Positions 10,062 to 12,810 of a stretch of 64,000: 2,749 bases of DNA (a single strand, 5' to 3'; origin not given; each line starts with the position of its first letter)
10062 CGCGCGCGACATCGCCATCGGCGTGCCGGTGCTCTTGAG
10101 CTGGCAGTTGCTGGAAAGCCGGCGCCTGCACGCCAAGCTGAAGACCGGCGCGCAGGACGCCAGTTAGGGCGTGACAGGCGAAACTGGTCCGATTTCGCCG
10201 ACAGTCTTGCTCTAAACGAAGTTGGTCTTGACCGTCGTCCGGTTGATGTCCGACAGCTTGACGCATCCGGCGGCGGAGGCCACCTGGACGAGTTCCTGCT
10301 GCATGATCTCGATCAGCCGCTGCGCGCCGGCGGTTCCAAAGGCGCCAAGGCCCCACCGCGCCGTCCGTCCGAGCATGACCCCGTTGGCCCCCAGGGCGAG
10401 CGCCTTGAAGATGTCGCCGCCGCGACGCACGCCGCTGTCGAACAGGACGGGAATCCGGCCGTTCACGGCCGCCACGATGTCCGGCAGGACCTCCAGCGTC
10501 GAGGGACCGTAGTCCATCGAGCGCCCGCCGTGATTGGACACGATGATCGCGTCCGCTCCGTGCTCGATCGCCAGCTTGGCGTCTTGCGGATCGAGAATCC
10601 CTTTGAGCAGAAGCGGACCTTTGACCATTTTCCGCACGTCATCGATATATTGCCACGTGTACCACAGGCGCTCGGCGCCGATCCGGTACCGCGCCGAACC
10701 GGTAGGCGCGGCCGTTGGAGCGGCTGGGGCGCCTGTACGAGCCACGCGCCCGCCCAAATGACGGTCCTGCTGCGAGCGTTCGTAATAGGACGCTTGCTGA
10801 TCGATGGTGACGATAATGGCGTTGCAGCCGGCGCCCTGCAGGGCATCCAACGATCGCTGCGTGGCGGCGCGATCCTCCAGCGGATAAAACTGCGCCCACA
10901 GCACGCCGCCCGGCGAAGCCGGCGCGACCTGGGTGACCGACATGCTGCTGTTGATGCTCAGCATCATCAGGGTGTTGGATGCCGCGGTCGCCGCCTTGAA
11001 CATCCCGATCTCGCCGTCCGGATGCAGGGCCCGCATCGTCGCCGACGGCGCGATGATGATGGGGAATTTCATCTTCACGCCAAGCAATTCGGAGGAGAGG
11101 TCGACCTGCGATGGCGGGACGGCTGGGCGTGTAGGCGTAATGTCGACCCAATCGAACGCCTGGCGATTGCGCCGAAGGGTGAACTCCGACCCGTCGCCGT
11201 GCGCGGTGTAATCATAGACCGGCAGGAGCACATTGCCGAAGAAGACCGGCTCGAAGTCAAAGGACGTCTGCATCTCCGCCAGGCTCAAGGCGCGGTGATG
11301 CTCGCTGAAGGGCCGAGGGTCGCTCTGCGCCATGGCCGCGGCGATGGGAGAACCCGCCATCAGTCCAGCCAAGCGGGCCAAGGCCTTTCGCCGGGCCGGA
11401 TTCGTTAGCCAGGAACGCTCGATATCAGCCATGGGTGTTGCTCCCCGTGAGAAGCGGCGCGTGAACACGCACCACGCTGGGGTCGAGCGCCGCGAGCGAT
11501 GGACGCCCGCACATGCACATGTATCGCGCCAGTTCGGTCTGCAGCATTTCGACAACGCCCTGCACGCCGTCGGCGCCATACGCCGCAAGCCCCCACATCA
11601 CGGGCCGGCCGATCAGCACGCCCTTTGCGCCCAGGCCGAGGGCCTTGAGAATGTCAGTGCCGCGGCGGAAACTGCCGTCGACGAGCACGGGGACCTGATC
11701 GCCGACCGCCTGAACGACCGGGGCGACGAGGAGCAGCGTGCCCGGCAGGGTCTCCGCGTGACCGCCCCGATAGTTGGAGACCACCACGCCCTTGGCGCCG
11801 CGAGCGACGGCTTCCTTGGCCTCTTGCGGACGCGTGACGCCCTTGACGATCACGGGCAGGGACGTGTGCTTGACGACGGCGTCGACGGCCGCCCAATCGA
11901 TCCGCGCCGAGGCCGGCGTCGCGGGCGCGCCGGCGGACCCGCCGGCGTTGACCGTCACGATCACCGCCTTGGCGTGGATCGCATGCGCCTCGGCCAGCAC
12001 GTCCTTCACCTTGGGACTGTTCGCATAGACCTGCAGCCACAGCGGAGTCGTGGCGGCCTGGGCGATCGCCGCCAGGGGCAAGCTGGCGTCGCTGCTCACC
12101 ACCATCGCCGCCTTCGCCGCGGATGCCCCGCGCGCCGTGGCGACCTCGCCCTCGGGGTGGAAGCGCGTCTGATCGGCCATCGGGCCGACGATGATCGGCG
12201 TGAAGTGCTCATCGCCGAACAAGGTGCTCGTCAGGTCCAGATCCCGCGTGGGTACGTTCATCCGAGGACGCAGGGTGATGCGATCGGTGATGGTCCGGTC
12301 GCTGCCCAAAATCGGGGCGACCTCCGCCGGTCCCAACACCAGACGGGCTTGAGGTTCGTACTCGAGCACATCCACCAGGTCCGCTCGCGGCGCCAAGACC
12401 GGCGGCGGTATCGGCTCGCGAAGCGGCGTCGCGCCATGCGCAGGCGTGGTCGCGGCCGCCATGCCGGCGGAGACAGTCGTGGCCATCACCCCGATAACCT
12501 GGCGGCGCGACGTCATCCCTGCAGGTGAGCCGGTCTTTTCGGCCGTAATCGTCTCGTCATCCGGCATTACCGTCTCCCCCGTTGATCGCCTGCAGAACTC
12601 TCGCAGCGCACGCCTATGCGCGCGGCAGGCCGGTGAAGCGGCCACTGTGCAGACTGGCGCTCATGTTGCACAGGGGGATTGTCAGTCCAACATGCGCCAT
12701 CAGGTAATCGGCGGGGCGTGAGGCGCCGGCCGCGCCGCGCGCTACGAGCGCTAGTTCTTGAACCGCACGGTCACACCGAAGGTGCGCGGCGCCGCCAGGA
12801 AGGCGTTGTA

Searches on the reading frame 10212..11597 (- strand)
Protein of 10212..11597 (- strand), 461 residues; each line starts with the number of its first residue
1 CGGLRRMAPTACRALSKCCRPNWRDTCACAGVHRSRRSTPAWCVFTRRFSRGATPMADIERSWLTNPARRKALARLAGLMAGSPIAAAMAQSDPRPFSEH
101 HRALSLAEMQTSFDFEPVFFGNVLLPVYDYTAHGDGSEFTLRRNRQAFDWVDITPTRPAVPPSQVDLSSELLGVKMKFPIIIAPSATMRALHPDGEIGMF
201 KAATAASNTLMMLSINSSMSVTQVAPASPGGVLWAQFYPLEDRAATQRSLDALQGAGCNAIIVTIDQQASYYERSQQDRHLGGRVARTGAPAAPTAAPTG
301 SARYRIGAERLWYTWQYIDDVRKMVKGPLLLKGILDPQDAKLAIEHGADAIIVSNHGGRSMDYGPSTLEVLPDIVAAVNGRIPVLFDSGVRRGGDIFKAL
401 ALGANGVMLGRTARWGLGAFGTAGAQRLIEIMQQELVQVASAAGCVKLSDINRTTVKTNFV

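Call 35: search_protein_families(library=pfam, proteins=[window:10212-11597:-], max_evalue=0.01)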
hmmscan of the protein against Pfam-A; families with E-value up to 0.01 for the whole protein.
window:10212-11597:- (461 aa): 4 families
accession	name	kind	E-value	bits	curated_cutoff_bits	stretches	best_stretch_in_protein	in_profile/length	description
PF01070.24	FMN_dh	-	1.1e-94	317.9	24.9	1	126-457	8-349/350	FMN-dependent dehydrogenase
PF00478.31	IMPDH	-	1.5e-07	31.2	25.6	1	378-411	204-237/345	IMP dehydrogenase / GMP reductase domain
PF03060.21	NMO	-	3.1e-07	30.6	28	1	338-410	147-222/331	Nitronate monooxygenase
PF05690.20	ThiG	-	1.9e-06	27.8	23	0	365-409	161-203/247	Thiazole biosynthesis protein ThiG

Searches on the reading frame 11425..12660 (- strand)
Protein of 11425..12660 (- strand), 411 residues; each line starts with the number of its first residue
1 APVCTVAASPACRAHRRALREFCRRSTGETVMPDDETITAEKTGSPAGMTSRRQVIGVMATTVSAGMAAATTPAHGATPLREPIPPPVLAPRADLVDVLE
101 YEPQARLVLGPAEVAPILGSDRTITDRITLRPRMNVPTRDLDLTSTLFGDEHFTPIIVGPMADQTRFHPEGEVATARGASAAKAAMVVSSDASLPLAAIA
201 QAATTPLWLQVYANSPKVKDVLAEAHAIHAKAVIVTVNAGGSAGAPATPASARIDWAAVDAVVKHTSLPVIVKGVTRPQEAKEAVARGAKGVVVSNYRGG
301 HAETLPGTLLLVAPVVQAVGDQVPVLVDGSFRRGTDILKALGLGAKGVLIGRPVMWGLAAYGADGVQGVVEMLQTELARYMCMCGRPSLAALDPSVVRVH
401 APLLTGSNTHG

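Call 35: search_protein_families(library=pfam, proteins=[window:11425-12660:-], max_evalue=0.01)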
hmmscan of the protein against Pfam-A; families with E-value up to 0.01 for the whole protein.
window:11425-12660:- (411 aa): 6 families
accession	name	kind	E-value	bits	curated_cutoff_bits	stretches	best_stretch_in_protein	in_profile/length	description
PF01070.24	FMN_dh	-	4.4e-72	243.5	24.9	2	250-398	201-349/350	FMN-dependent dehydrogenase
PF03060.21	NMO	-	2.9e-05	24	28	1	198-351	56-222/331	Nitronate monooxygenase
PF00478.31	IMPDH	-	0.00023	20.7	25.6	1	320-352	205-237/345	IMP dehydrogenase / GMP reductase domain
PF01207.24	Dus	-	0.00057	19.5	20.4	0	251-295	167-214/311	Dihydrouridine synthase (Dus)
PF01645.23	Glu_synthase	-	0.002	17.8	20.4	1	319-356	272-309/369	Conserved region in glutamate synthase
PF05690.20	ThiG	-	0.0035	17.2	23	0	322-352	175-205/247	Thiazole biosynthesis protein ThiG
